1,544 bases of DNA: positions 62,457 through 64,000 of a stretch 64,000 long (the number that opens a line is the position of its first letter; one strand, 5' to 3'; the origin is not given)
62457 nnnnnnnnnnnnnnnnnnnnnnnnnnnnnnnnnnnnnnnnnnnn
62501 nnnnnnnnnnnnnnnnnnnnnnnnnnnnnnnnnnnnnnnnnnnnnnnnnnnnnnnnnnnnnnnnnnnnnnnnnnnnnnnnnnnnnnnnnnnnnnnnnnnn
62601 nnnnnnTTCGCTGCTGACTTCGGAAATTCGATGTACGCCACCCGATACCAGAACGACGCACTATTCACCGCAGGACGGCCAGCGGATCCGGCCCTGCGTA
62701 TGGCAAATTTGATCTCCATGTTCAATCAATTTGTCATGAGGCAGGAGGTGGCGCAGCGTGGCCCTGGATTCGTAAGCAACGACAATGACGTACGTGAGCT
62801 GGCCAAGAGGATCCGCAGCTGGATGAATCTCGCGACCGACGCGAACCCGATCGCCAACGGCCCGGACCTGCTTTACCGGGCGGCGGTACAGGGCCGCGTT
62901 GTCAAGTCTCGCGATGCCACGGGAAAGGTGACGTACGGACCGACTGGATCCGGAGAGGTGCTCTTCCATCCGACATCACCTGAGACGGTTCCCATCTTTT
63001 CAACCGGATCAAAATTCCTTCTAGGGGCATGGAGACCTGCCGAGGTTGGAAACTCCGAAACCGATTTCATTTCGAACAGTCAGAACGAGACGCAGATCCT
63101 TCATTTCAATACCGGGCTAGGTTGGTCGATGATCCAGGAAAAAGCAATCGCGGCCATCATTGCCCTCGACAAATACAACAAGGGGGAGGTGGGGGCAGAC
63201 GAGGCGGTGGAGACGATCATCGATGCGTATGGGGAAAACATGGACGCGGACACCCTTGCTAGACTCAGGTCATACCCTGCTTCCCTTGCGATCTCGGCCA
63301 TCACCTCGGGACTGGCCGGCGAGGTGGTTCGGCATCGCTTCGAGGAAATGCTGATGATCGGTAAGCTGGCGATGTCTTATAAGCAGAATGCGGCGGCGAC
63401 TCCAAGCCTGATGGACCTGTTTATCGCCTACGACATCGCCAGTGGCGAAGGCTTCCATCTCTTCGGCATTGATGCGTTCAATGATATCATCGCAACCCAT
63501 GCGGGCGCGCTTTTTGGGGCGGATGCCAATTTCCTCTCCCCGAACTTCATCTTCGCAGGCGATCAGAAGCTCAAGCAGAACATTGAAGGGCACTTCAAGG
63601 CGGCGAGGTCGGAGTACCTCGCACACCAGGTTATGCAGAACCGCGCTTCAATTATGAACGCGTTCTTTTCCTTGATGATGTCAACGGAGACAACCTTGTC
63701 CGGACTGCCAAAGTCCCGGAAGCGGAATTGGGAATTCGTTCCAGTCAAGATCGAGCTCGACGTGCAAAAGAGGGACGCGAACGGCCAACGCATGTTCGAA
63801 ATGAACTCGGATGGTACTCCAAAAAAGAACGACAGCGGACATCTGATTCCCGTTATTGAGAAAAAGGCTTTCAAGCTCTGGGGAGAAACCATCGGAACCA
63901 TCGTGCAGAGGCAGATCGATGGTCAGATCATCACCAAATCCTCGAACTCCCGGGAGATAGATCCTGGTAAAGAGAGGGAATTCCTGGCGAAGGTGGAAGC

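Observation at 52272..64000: Giant ORF of at least 3,909 codons, missing from the ORF track: PA14/Calx-beta/Ig-array secreted protein running off the window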

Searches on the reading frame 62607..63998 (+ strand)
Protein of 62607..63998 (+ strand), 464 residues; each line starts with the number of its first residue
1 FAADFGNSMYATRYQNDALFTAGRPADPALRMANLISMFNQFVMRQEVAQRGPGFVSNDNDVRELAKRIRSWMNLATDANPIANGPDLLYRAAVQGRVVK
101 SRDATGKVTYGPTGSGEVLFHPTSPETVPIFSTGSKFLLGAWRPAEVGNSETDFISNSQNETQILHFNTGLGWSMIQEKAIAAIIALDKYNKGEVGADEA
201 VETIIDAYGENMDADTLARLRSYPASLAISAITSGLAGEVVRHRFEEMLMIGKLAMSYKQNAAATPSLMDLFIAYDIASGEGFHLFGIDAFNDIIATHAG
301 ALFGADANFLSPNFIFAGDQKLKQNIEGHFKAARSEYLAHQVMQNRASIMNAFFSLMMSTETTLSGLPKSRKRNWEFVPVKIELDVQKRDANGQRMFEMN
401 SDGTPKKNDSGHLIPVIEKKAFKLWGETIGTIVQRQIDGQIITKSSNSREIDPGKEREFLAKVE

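Call 10: search_protein_families(library=pfam, proteins=[window:62622-63998:+], max_evalue=1)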
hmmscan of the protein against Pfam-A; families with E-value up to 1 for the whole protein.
window:62622-63998:+ (459 aa): 1 family
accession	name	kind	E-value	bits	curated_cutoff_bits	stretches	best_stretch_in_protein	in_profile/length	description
PF00889.24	EF_TS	-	0.2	11.7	27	1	144-217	7-77/204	Elongation factor TS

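Call 72: predict_structure(alignment_id=A3)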
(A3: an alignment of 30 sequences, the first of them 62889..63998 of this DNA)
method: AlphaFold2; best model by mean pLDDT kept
length: 370 residues; sequences in the alignment: 30
mean_pLDDT: 78.8   pTM: 0.76
mean pLDDT of the five models: 78.8, 76.5, 76.1, 74.6, 74.2
residues with pLDDT >= 90: 115; 70-90: 163; 50-70: 48; < 50: 44
segments of 3 or more residues with pLDDT < 50: 1-39, 273-277
pLDDT, mean of each block of 10 residues (from residue 1): 32 37 33 40 63 64 71 89 89 89 90 84 90 88 87 89 79 92 79 79 93 71 78 92 91 88 78 51 83 92 97 93 90 84 92 88 89
secondary structure, 60 per line:
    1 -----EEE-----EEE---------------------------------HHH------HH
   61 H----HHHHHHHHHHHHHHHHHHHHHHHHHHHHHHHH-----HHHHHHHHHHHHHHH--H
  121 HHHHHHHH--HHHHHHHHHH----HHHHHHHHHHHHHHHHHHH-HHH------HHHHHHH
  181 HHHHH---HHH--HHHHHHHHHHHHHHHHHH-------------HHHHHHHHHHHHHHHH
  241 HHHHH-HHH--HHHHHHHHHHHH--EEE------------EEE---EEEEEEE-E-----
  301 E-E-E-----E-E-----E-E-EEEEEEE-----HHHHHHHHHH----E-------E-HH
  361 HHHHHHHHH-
elements in order: E6-8 E14-16 H66-97 H103-117 H120-128 H131-140 H145-163 H174-185 H194-211 H225-245 H252-263 E266-268 E281-283 E287-293 E323-329 H335-344 H359-369
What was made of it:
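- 62607..64000 (+): C-terminal cassette, helical domain and tail (aa 3446-3909; 38 more codons lie beyond the window). Conserved motifs: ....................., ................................, ARxxFLxH, IWxxTxGT. AlphaFold2 gives pLDDT 78.8 and pTM 0.76 for a nine-helix bundle plus a small sheet (call 72).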

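Call 74: fold_search(model_id=the predicted structure, library=pdb)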
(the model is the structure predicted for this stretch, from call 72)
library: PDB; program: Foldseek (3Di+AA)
matches with E <= 10: 366; with E <= 0.001: 0
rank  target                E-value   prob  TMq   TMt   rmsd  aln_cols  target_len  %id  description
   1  8j7t_A                5.9e-01  0.08  0.11  0.14  18.6       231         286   10  Cryo-EM structure of hZnT7-Fab complex in zinc-unbound state, determined in outward-facing conformation (released 2023-09-20)
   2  4dos_A                6.6e-01  0.10  0.14  0.18  15.3       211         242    9  Human Nuclear Receptor Liver Receptor Homologue-1, LRH-1, Bound to DLPC and a Fragment of TIF-2 (released 2012-04-18)
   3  6x06_A                8.4e-01  0.07  0.12  0.08  18.1       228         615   11  Nup120 (aa1-757) from S. cerevisiae bound by VHH-SAN11 (released 2020-12-09)
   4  9old                  8.8e-01  0.05  0.11  0.10  19.2       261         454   15  Crystal structure of alpha-NPG-bound D59C MelBSt (released 2026-02-04)
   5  4kzg_F                9.8e-01  0.07  0.12  0.13  16.2       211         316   15  Crystal structure of zebrafish MO25 (released 2013-09-11)
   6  1r0d_B                1.1e+00  0.06  0.10  0.17  20.6       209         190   11  HIP1R THATCH DOMAIN CORE (released 2004-07-06)
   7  4ple_A                1.2e+00  0.06  0.13  0.17  15.3       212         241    9  Human Nuclear Receptor Liver Receptor Homologue-1, LRH-1, Bound to an E. Coli Phospholipid and a Fragment of TIF-2 (released 2015-12-16)
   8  8j80_A                1.2e+00  0.06  0.12  0.15  18.5       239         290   12  Cryo-EM structure of hZnT7-Fab complex in zinc state 1, determined in heterogeneous conformations- one subunit in an i (released 2023-09-20)
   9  1u9e_A                1.2e+00  0.03  0.09  0.13  22.6       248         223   11  CRYSTAL STRUCTURE OF ESTROGEN RECEPTOR BETA COMPLEXED WITH WAY-397 (released 2005-03-01)
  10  7udm_A                1.3e+00  0.06  0.11  0.13  20.4       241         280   12  Crystal structure of designed helical repeat protein RPB_PLP1_R6 in alternative conformation 1 (with peptide) (released 2023-03-22)
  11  5cwf_A                1.4e+00  0.06  0.12  0.18  14.7       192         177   15  Crystal structure of de novo designed helical repeat protein DHR8 (released 2015-12-16)
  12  8j7v_A                1.4e+00  0.06  0.12  0.15  18.0       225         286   12  Cryo-EM structure of hZnT7-Fab complex in zinc-unbound state, determined in heterogeneous conformations- one subunit i (released 2023-09-20)
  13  7u0l_A                1.4e+00  0.06  0.12  0.07  18.8       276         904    9  Crystal structure of the CCoV-HuPn-2018 RBD (domain B) in complex with canine APN (released 2022-08-24)
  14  2bs4_C                1.5e+00  0.06  0.14  0.19  21.5       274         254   11  GLU C180 -> ILE VARIANT QUINOL:FUMARATE REDUCTASE FROMWOLINELLA SUCCINOGENES (released 2005-12-13)
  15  7f74_A                1.5e+00  0.06  0.11  0.11  17.4       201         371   13  Rv3094c in complex with FMN. (released 2022-06-29)
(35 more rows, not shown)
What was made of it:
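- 62607..64000 (+): Best Foldseek PDB hit is E=0.59 with TM<0.2 (call 74).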

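Call 77: find_homologous_proteins(query=A3, max_evalue=0.00001)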
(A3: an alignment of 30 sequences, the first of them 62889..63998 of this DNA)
Query A3 (30 sequences) (370 aa, profile of the alignment): 3 proteins with E <= 0.00001 among 8000 candidates.
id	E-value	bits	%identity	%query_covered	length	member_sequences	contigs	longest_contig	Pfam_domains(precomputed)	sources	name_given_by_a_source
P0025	8.6e-148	512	28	61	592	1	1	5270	-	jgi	-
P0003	4.1e-108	381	49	95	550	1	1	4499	-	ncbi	-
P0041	1.3e-83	300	29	90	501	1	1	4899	-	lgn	-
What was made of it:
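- Tried and rejected: It returned only 3 proteins (call 77).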

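Call 89: find_related_loci(query=A3, collection=viral_contigs, flank=8000)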
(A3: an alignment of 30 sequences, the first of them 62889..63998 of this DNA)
Query A3 (370 aa) in viral_contigs; peptide patterns used: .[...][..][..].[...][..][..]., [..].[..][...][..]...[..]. (x = any residue, [..] = any of these).
136 stretches matched a pattern, but none encodes a relative of the query by tblastn (E <= 1e-3).

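Call 90: find_related_loci(query=A3, collection=metagenome_contigs, flank=8000)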
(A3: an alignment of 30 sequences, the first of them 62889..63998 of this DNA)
Query A3 (370 aa) in metagenome_contigs; peptide patterns used: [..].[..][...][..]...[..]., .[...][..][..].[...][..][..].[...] (x = any residue, [..] = any of these).
424 stretches matched a pattern; 16 encode a relative of the query (tblastn E <= 1e-3); 16 distinct loci.
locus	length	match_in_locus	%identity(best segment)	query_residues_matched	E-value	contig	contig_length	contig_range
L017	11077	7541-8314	32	36-342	8e-39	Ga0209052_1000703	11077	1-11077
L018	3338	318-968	37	36-263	1e-33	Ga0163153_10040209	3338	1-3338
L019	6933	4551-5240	34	36-265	4e-33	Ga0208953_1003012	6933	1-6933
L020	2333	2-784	28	40-341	2e-28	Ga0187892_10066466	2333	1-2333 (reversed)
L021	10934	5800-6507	33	28-267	2e-28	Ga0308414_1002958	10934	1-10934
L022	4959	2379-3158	31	36-277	3e-28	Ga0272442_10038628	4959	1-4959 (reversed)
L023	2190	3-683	34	41-281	2e-27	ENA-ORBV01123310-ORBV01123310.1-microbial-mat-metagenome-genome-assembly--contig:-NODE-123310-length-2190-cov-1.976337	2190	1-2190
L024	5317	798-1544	30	37-288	5e-27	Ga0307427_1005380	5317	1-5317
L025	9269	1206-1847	31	34-282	2e-26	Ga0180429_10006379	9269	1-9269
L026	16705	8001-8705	30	28-262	8e-26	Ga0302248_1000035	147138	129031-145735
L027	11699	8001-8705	30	28-262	8e-26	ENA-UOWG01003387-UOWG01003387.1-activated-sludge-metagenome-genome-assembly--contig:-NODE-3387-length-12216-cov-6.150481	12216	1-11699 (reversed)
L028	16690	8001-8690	34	36-265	3e-33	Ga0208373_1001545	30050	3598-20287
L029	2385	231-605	37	150-277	7e-22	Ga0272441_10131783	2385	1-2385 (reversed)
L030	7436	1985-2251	34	178-267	3e-10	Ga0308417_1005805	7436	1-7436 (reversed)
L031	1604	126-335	34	192-265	3e-8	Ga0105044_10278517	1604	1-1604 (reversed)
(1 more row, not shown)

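Call 93: search_protein_families(library=pfam, proteins=[L028:3-9002:+, L017:2333-8482:+, L021:2398-6774:+, L022:3-3440:+], max_evalue=0.001)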
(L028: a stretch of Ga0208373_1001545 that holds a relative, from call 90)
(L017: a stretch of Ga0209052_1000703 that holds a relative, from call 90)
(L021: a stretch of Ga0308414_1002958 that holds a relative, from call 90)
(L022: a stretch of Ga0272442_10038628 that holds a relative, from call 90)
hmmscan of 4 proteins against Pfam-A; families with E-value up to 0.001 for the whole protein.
L028:3-9002:+ (3000 aa): 4 families
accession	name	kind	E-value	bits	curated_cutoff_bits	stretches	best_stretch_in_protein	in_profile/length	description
PF13229.12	Beta_helix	-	8.9e-47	159.1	25.9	3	261-411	3-157/158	Right handed beta helix region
PF05048.19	NosD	-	1.9e-43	148.8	23.6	3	259-411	17-168/212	Periplasmic copper-binding protein (NosD)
PF19077.6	Big_13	-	2.9e-14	53.8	27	2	852-911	41-101/102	Bacterial Ig-like domain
PF17957.7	Big_7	-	4.4e-11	43.7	24.1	1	1014-1079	1-65/70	Bacterial Ig domain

L017:2333-8482:+ (2050 aa): 0 families

L021:2398-6774:+ (1459 aa): 0 families

L022:3-3440:+ (1146 aa): 0 families
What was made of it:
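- One relative carries right-handed beta-helix (NosD-like) domains typical of polysaccharide-active proteins (call 93).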

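Call 99: search_protein_families(library=phrogs, proteins=[window:62607-63998:+], max_evalue=0.01)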
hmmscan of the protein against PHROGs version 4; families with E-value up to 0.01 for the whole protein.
window:62607-63998:+ (464 aa): 0 families

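Call 100: search_protein_families(library=padloc, proteins=[window:62607-63998:+], max_evalue=0.01)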
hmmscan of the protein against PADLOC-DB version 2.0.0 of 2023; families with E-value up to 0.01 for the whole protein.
window:62607-63998:+ (464 aa): 0 families
